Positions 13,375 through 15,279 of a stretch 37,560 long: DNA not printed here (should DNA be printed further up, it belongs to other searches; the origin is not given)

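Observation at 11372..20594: Nine co-directional genes combine a MacB-type ABC pair with paired-Cys exported proteins, an orphan Tat binding protein and AIM24: a candidate undescribed envelope system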

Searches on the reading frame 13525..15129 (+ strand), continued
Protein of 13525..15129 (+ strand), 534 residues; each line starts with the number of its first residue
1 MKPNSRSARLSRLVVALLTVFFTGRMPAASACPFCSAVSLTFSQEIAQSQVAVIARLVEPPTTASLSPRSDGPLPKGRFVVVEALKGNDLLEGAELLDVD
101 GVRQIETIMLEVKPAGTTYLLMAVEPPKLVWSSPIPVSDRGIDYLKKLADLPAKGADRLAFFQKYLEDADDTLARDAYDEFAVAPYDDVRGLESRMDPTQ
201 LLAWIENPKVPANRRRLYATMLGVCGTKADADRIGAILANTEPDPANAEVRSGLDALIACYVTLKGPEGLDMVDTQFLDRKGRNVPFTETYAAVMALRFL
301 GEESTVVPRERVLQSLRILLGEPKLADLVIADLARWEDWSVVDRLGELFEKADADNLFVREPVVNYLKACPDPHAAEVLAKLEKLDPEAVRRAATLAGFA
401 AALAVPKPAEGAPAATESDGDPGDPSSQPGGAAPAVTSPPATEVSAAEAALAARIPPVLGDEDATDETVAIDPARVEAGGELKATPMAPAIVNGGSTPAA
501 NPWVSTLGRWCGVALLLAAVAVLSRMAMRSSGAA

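Call 38: find_encoding_contigs(protein=P0280, flank=10000, max_places=1)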
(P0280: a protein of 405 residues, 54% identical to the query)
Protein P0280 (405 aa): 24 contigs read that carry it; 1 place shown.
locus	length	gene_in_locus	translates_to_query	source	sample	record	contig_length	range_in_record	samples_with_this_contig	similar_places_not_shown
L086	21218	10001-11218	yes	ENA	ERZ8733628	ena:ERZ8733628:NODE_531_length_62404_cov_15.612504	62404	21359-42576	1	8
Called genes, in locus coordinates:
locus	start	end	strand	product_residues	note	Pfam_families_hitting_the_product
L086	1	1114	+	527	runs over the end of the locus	PF06439:3keto-disac_hyd, PF06283:ThuA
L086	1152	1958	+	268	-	PF00005:ABC_tran, PF13304:AAA_21 (faint)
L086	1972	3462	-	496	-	PF00884:Sulfatase, PF16347:SGSH_C (weak), PF14707:Sulfatase_C (weak)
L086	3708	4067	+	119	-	-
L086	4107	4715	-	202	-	PF00163:Ribosomal_S4, PF01479:S4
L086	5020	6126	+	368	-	PF00730:HhH-GPD, PF00633:HHH, PF10576:EndIII_4Fe-2S (weak), PF14815:NUDIX_4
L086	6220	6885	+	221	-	PF00005:ABC_tran, PF13304:AAA_21 (faint)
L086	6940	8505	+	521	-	PF12704:MacB_PCD, PF02687:FtsX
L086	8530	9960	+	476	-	-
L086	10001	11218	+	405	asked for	-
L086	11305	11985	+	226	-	PF13828:DUF4190 (weak)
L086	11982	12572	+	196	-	PF11736:DUF3299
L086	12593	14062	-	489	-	PF00884:Sulfatase, PF02995:DUF229 (faint), PF16347:SGSH_C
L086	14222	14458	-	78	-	-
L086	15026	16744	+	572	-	PF21370:PAS_GdpP (faint), PF01590:GAF, PF13185:GAF_2, PF00072:Response_reg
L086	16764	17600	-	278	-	PF01209:Ubie_methyltran, PF13489:Methyltransf_23, PF13847:Methyltransf_31, PF08241:Methyltransf_11, PF08242:Methyltransf_12, PF13649:Methyltransf_25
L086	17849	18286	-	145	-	-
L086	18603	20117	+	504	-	-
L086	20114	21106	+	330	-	PF00702:Hydrolase, PF13419:HAD_2 (weak), PF13242:Hydrolase_like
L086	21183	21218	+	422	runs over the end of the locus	PF00534:Glycos_transf_1, PF13692:Glyco_trans_1_4 (weak)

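Call 39: find_encoding_contigs(protein=P0370, flank=10000, max_places=1)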
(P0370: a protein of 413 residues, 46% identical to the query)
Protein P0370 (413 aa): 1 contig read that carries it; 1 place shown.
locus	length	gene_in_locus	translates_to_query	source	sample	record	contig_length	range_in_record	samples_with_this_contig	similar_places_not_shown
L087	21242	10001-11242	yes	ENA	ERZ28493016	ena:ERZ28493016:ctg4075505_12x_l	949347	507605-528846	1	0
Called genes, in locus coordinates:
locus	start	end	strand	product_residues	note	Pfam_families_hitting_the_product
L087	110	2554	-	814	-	PF11412:DsbD_N, PF02683:DsbD_TM, PF13899:Thioredoxin_7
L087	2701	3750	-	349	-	PF14100:DUF6807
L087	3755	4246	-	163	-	PF03449:GreA_GreB_N, PF01272:GreA_GreB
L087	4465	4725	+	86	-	-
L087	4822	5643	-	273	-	-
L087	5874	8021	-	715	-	PF13598:DUF4139 (faint)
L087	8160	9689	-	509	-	-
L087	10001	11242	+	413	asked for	PF13646:HEAT_2 (faint)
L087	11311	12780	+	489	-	-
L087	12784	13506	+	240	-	-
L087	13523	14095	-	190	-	PF13470:PIN_3 (weak), PF26343:VapC50_C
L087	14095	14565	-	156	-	PF12728:HTH_17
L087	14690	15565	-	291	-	-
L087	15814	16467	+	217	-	PF04542:Sigma70_r2, PF04545:Sigma70_r4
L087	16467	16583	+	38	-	-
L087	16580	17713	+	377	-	PF06812:ImpA_N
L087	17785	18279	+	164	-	PF05591:T6SS_VipA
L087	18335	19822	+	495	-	PF05943:VipB, PF18945:VipB_2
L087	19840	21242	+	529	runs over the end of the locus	PF05943:VipB, PF18945:VipB_2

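Call 41: find_encoding_contigs(protein=P0346, flank=10000, max_places=1)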
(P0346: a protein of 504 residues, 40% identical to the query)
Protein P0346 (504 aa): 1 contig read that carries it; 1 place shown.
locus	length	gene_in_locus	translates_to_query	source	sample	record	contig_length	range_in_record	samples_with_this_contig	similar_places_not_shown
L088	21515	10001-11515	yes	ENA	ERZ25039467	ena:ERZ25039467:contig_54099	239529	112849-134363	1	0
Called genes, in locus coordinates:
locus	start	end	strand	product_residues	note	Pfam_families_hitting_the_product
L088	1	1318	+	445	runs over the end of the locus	-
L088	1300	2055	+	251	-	PF00005:ABC_tran (faint), PF02463:SMC_N (faint), PF13304:AAA_21 (faint)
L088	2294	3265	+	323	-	-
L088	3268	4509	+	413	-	-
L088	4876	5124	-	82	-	-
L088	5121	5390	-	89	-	PF00364:Biotin_lipoyl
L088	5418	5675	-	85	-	-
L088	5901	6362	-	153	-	-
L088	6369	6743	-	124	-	-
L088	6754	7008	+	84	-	PF01668:SmpB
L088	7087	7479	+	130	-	PF01042:Ribonuc_L-PSP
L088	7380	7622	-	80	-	-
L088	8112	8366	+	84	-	PF00005:ABC_tran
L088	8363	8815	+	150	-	-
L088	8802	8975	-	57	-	-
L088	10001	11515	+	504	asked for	-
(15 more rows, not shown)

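Call 42: find_encoding_contigs(protein=P0309, flank=10000, max_places=1)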
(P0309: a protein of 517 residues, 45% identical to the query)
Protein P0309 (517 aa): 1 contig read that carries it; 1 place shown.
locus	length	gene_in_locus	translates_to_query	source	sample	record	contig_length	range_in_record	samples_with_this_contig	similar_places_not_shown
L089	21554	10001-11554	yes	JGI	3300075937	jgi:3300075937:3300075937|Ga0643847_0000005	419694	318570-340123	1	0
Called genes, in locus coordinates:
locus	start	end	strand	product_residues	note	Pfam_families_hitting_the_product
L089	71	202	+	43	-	-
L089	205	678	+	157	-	-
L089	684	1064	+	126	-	-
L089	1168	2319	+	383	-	PF03054:tRNA_Me_trans, PF20259:tRNA_Me_trans_M, PF20258:tRNA_Me_trans_C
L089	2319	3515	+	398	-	PF12127:FloA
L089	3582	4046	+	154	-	-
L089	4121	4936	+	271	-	PF03781:FGE-sulfatase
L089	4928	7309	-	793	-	PF04851:ResIII (weak), PF00270:DEAD, PF00271:Helicase_C, PF22982:WHD_HRQ1 (weak), PF09369:MZB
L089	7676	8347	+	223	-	PF00005:ABC_tran, PF13304:AAA_21 (faint)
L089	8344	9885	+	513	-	PF12704:MacB_PCD, PF02687:FtsX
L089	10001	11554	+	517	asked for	-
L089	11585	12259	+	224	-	PF13828:DUF4190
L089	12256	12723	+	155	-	PF11736:DUF3299 (weak)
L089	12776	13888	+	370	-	PF13646:HEAT_2 (weak)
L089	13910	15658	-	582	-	-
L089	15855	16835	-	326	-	PF00389:2-Hacid_dh, PF02826:2-Hacid_dh_C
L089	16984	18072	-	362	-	PF07607:DUF1570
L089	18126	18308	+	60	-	-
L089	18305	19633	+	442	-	-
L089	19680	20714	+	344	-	PF13145:Rotamase_2, PF13616:Rotamase_3, PF00639:Rotamase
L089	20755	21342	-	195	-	-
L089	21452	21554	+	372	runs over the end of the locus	PF00730:HhH-GPD, PF00633:HHH (weak), PF14815:NUDIX_4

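Call 43: find_encoding_contigs(protein=P0383, flank=10000, max_places=1)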
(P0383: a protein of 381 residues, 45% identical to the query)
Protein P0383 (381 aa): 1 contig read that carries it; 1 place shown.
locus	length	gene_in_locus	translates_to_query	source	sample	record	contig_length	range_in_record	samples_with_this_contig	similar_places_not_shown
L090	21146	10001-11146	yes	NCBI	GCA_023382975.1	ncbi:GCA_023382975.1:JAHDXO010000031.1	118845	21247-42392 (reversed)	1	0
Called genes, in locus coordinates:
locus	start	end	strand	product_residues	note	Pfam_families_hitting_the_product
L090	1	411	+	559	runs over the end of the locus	PF07992:Pyr_redox_2, PF13738:Pyr_redox_3 (faint), PF00070:Pyr_redox, PF02852:Pyr_redox_dim, PF00581:Rhodanese (weak)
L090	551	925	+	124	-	-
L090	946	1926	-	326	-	PF22847:Glyco_hydro_43_rel, PF04616:Glyco_hydro_43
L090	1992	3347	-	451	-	PF01408:GFO_IDH_MocA, PF19051:GFO_IDH_MocA_C2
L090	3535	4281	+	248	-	PF03372:Exo_endo_phos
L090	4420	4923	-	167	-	PF01850:PIN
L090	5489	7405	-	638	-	PF02985:HEAT (faint), PF13646:HEAT_2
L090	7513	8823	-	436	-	PF01408:GFO_IDH_MocA, PF19051:GFO_IDH_MocA_C2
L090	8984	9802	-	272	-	-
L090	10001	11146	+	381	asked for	-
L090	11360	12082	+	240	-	PF13828:DUF4190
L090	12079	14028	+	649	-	-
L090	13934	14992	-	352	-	PF12715:Abhydrolase_7 (weak), PF01738:DLH (weak)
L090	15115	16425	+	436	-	PF05150:Legionella_OMP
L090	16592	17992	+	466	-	PF01554:MatE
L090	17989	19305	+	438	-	PF13385:Laminin_G_3 (faint)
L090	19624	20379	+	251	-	PF00160:Pro_isomerase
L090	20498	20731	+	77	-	-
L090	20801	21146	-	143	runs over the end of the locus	-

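Call 48: search_solved_structures(query=A2, max_evalue=1)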
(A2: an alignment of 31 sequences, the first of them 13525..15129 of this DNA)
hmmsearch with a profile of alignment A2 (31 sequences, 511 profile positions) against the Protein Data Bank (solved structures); distinct sequences matched with E-value up to 1: 3.
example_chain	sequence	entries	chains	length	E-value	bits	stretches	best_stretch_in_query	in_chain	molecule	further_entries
9ijj_A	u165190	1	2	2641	0.26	13.3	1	365-473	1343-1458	Cilia and flagella associated protein 46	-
29vf_O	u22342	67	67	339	0.54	12.3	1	368-447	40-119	TATA-box-binding protein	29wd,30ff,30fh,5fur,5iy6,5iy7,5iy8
7o4h_A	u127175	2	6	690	0.58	12.2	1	376-467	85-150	cGMP-gated cation channel alpha-1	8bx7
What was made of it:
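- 13525..15129 (+): g3: CPFC-HEAT protein (core). It has a signal peptide, CPFC at 13618-13629, a beta domain, a HEAT/ARM solenoid, a disordered linker and a C-terminal membrane helix. No PDB sequence relative was found (call 48).
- Tried and rejected: A PDB sequence search with the CPFC profile found nothing (call 48).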

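Call 60: search_protein_families(library=pfam, proteins=[L085:13858-15384:-, L089:13910-15658:-, L087:8160-9689:-, L087:5874-8021:-, L090:8984-9802:-], max_evalue=1)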
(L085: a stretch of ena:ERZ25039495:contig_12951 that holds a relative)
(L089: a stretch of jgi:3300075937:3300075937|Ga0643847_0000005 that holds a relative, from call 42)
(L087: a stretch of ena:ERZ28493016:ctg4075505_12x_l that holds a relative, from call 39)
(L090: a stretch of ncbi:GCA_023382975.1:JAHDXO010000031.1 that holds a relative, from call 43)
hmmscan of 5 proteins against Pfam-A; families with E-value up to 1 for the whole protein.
L085:13858-15384:- (508 aa): 3 families
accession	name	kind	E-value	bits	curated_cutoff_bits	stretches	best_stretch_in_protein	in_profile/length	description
PF14560.12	Ubiquitin_2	-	0.15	13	23.1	1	388-410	21-43/86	Ubiquitin-like domain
PF05456.16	eIF_4EBP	-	0.28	11.5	24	0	245-306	56-116/117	Eukaryotic translation initiation factor 4E binding protein (EIF4EBP)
PF14362.11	DUF4407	-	0.98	9.1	31.3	0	129-256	131-240/297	Domain of unknown function (DUF4407)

L089:13910-15658:- (582 aa): 3 families
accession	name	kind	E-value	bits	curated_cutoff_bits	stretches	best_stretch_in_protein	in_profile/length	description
PF06818.20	Fez1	-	0.0068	17.3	34.4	1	214-366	13-155/199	Fez1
PF04859.17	DUF641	-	0.013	16.3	27.6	1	203-277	48-122/127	Plant protein of unknown function (DUF641)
PF21924.1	XRCC4_CC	-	0.087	13.4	27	1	341-387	24-70/78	XRCC4 coiled-coil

L087:8160-9689:- (509 aa): 6 families
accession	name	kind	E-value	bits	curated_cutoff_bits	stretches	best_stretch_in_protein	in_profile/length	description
PF13360.13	PQQ_2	-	1.5e-24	87.4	27.6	3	147-238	2-92/233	Outer membrane protein assembly factor BamB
PF13570.13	Beta-prop_ACSF4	-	2.9e-19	70.1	133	2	255-365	96-209/329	Beta-alanine-activating enzyme, beta-propeller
PF01011.28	PQQ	-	1.4e-05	24.4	26.7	1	140-164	59-83/595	Glucose/ethanol/alcohol dehydrogenase, beta-propeller domain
PF25292.1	Beta-prop_CGLA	-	0.011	15.7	26.8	0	302-332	45-74/316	Lambda-carrageenase beta-propeller domain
PF21894.1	N4_RNAP_helical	-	0.13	12.5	27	1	54-122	64-131/216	Bacteriophage N4 RNA polymerase, helical domain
PF24807.1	WD40_CDC20-Fz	-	0.23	11.2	200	0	376-430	62-116/292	CDC20/Fizzy WD40 domain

L087:5874-8021:- (715 aa): 5 families
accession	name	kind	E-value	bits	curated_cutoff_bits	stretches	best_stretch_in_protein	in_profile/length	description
PF13598.12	DUF4139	-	1.7e-06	28.3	31.8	1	225-548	1-152/205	Domain of unknown function (DUF4139)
PF09474.15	Type_III_YscX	-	0.096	13.4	25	0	291-351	42-101/119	Type III secretion system YscX (type_III_YscX)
PF20643.2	TAF1C_C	-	0.14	13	22.5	0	649-670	20-41/80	TAF1C, C-terminal domain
PF11761.13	CbiG_mid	-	0.18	12.5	22.7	1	253-293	10-49/88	Cobalamin biosynthesis central region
PF03961.19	FapA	-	0.46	10.5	31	1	638-707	157-224/272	Flagellar Assembly Protein A beta solenoid domain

L090:8984-9802:- (272 aa): 1 family
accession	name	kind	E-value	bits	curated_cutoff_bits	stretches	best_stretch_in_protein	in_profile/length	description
PF14481.13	Fimbrial_PilY2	-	0.026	14.6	25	1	79-107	31-59/75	Type 4 fimbrial biogenesis protein PilY2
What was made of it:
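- Tried and rejected: They are not (call 60).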

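Call 69: find_related_loci(query=A4, collection=metagenome_contigs, flank=10000)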
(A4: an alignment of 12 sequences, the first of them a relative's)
Query A4 (240 aa) in metagenome_contigs; peptide patterns used: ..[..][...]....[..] (x = any residue, [..] = any of these).
600 stretches matched a pattern (row limit reached: there are more); 514 encode a relative of the query (tblastn E <= 1e-3); the best 80 are kept; 80 distinct loci.
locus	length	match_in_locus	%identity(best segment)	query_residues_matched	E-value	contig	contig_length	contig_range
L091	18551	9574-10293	65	1-240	4e-106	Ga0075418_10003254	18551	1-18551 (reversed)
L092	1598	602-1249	46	19-239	6e-59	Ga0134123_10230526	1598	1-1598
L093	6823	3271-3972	47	11-239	7e-57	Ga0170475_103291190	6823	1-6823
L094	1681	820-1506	45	15-239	2e-56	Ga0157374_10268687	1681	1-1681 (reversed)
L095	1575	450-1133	44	16-239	1e-55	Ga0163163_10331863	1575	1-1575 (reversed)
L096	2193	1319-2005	44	15-239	2e-53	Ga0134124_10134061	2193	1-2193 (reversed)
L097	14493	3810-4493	46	16-239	1e-52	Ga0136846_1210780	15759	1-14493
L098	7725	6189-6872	41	16-239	2e-52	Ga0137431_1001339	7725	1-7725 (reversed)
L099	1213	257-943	43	15-239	3e-55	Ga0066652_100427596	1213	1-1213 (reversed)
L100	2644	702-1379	46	8-239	3e-52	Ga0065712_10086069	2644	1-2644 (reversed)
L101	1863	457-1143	44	15-239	8e-53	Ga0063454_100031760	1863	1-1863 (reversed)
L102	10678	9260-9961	43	11-239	1e-51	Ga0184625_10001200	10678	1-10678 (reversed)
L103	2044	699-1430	44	3-239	3e-52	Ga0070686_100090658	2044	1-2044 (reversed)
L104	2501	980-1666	43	15-239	5e-51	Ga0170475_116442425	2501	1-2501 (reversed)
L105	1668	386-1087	42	15-239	6e-52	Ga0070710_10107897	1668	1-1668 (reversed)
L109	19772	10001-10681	41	3-239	3e-48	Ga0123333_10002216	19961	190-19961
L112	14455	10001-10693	44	13-239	6e-47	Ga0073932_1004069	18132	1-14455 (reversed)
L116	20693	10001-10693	40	1-239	2e-45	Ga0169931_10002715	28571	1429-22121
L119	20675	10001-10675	40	1-239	7e-44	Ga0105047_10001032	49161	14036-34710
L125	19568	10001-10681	38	1-239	6e-42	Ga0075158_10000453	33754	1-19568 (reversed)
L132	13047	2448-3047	42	20-232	4e-41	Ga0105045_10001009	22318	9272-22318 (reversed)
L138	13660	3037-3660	41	20-239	3e-40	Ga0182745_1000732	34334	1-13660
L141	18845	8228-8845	43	20-239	5e-40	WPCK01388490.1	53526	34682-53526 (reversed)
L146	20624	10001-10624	42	20-239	1e-39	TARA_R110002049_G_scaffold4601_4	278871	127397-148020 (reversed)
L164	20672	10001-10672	36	1-239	5e-38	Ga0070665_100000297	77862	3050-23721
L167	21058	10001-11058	38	1-239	2e-37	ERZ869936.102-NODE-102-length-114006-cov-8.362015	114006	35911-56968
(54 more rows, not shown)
